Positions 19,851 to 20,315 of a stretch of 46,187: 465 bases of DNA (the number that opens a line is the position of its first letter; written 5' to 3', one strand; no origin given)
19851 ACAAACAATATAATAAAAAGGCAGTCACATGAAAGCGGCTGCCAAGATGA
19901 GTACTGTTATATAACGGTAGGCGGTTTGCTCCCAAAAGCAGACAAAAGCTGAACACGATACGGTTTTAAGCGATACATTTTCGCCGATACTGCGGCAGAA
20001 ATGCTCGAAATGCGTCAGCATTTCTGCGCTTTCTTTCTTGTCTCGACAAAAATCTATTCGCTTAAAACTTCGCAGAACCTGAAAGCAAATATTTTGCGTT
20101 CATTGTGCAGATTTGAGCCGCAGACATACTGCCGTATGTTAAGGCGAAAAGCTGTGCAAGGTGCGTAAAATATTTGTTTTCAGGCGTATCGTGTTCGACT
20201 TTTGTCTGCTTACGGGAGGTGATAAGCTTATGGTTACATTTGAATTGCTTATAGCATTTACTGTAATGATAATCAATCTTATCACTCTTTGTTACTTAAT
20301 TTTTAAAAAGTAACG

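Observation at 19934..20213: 280-nt three-way-junction RNA-like element inserted exactly in place of the GNRA loop of the SD-sequestering hairpin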

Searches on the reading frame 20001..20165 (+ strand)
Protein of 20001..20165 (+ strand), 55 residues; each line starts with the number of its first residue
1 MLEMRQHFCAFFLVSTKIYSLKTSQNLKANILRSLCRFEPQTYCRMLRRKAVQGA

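Call 65: find_homologous_proteins(query=window:20001-20165:+, max_evalue=0.01)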
Query seq(55 aa) (55 aa): 2 proteins with E <= 0.01 among 2 candidates.
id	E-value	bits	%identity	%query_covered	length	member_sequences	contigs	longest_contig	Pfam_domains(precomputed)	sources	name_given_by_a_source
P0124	2.6e-10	57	88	62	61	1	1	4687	-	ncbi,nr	ncbi:MAG: hypothetical protein PUF31_09345, partial [Oscillospiraceae bacterium]|nr:hypothetical pro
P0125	1.2e-9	55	91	62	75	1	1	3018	-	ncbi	ncbi:MAG: hypothetical protein ACI4SB_00220, partial [Acutalibacteraceae bacterium]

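Call 66: find_encoding_contigs(protein=P0124, flank=5000, max_places=5)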
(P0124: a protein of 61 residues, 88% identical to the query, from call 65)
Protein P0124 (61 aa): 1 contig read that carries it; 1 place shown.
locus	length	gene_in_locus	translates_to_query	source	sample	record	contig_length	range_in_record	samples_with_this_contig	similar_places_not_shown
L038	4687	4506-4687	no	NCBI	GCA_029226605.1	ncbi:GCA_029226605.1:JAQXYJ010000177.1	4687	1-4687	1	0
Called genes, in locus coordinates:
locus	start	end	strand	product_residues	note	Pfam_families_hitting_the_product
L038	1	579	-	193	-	?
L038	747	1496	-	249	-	PF07947:YhhN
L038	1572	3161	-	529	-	PF00144:Beta-lactamase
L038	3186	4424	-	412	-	PF03009:GDPD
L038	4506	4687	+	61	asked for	?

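Call 67: find_encoding_contigs(protein=P0125, flank=5000, max_places=5)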
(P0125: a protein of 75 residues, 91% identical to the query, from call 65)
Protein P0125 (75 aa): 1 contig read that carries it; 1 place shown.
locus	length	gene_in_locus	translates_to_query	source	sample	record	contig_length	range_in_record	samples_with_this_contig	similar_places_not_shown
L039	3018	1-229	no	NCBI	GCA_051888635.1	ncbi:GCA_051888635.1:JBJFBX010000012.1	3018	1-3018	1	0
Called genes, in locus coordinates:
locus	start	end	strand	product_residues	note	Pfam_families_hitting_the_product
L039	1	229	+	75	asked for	?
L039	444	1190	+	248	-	PF00005:ABC_tran, PF13304:AAA_21 (faint)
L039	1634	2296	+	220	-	PF18813:PBECR4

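Call 90: search_protein_representatives(alignment_id=A5)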
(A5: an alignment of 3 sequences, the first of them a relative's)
Query: 3 sequences, 62 profile positions. Proteins with E-value up to 0.001 (for the whole library): 8; up to 1e-10: 2; up to 1e-30: 2. The best 8 are listed.
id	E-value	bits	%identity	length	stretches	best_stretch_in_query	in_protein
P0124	1.1e-37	143.7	-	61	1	1-61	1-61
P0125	4.4e-35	135.4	-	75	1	1-62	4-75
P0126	1.5e-08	50.4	-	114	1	18-56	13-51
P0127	2.0e-04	37.2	-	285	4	10-33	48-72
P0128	3.3e-04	36.5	-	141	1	19-55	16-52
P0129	3.6e-04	36.4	-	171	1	17-54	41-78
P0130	7.4e-04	35.4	-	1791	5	9-30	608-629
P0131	7.9e-04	35.3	-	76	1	16-56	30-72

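Call 92: find_encoding_contigs(protein=P0126, flank=3000, max_places=6)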
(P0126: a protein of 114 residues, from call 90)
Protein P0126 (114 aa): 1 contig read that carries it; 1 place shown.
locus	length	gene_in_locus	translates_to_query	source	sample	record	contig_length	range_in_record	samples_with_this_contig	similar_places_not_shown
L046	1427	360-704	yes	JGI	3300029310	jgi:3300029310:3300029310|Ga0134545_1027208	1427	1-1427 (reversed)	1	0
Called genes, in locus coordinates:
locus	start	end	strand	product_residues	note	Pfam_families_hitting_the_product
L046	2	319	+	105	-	?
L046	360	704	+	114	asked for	-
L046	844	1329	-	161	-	PF12724:Flavodoxin_5 (weak)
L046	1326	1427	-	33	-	?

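Call 94: find_encoding_contigs(protein=P0129, flank=3000, max_places=6)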
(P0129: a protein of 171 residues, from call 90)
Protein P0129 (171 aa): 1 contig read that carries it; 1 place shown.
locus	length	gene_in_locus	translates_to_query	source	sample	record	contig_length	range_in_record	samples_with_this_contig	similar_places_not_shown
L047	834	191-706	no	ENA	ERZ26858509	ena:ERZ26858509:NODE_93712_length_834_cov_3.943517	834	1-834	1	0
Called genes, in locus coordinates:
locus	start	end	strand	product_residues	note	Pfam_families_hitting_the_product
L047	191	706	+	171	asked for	-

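Call 95: find_encoding_contigs(protein=P0128, flank=3000, max_places=6)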
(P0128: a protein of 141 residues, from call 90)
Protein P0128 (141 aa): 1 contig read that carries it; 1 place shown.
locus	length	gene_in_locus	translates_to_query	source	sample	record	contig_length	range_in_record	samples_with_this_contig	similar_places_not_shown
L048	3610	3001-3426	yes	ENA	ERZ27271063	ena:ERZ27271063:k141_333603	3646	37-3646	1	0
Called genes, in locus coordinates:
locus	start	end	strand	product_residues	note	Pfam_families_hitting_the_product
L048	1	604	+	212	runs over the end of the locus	?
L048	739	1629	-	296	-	-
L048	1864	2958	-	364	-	PF01926:MMR_HSR1, PF02421:FeoB_N, PF06071:YchF-GTPase_C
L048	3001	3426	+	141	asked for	-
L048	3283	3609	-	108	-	?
